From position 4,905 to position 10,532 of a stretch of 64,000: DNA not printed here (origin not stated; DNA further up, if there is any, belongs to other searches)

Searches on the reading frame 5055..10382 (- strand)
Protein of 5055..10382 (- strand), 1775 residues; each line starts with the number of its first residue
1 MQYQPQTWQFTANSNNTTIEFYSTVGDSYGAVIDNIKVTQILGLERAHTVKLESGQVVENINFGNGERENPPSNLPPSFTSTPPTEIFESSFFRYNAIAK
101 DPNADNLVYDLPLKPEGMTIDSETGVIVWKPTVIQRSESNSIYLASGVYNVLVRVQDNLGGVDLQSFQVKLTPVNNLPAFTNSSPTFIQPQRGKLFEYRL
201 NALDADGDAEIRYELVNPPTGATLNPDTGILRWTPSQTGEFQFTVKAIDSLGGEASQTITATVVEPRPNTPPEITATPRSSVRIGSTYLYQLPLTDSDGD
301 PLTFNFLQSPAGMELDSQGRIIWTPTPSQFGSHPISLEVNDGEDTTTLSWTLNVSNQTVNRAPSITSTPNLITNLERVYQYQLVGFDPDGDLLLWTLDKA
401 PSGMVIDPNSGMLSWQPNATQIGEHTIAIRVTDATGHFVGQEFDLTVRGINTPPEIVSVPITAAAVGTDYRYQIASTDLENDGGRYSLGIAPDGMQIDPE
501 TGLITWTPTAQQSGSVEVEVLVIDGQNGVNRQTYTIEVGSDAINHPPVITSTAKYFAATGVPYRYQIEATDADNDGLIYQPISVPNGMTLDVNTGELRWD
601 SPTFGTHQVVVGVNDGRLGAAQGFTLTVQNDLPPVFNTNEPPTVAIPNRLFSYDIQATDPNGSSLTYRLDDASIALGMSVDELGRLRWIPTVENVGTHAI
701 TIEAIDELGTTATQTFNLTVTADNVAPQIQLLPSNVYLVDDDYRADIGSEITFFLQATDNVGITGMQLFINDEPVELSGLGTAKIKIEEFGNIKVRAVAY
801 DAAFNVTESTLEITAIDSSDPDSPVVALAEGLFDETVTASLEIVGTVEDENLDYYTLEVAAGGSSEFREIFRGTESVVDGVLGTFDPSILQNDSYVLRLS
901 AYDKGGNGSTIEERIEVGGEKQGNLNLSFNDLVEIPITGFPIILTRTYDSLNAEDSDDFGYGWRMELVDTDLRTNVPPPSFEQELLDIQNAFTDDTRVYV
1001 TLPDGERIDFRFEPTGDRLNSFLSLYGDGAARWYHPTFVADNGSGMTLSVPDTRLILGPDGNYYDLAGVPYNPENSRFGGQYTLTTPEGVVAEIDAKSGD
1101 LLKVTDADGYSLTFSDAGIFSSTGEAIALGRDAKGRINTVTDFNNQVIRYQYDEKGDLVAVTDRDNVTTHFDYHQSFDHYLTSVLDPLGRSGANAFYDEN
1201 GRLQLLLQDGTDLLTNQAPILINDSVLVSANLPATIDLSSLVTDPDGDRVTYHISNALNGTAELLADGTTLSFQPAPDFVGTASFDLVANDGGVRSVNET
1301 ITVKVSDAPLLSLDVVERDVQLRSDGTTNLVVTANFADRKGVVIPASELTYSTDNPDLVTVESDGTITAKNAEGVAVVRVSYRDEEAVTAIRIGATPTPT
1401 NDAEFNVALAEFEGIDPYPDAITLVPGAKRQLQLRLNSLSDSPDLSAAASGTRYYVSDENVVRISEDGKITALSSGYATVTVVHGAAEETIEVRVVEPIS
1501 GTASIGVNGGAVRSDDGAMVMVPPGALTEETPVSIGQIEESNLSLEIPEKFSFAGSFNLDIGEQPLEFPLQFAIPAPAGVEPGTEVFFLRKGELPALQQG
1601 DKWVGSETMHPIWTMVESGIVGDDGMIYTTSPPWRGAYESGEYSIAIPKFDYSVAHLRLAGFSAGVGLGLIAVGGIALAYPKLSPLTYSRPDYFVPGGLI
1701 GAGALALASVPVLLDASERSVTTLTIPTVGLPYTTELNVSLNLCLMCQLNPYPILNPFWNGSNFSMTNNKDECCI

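Call 98: search_protein_families(library=pfam, proteins=[window:5055-10382:-])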
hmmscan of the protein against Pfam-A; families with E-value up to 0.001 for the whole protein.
window:5055-10382:- (1775 aa): 13 families
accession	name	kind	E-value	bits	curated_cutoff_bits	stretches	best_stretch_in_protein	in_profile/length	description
PF05345.18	He_PIG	-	6.2e-60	200.1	24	7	454-538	2-95/96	Putative Ig domain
PF17963.7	Big_9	-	1.1e-41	142.1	23.6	5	1216-1303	1-88/89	Bacterial Ig domain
PF24908.1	Ig_SIBA-E_2nd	-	1.2e-15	58.1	27.8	0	398-445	41-86/117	Integrin beta-like protein A-E, second Ig-like domain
PF17892.7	Cadherin_5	-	2.5e-13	50.1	26.5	1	1216-1305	2-97/98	Cadherin-like domain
PF05593.20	RHS_repeat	-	4.9e-10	40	22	2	1132-1166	2-36/38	RHS Repeat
PF19076.6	CshA_repeat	-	3.9e-08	34.3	27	0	1241-1284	40-81/103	Surface adhesin CshA repetitive domain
PF02368.24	Big_2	-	7.7e-08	32.6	22.8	1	1450-1489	34-73/79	Bacterial Ig-like domain (group 2)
PF00801.26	PKD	-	1.2e-07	32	23.5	0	137-166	47-76/80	PKD domain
PF19077.6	Big_13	-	5.1e-07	30.6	27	0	654-720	32-100/102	Bacterial Ig-like domain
PF18957.6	RibLong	-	9.9e-07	29.9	27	0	490-522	43-76/93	Long Rib domain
PF17803.7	Cadherin_4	-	4.9e-06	27.4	25.1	1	1215-1269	10-68/71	Bacterial cadherin-like domain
PF20148.4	DUF6531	-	0.00067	20.4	24.1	0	923-967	9-50/74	Domain of unknown function (DUF6531)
PF22091.2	DUF6941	-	0.00074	20.3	27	0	231-271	43-83/125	Family of unknown function (DUF6941)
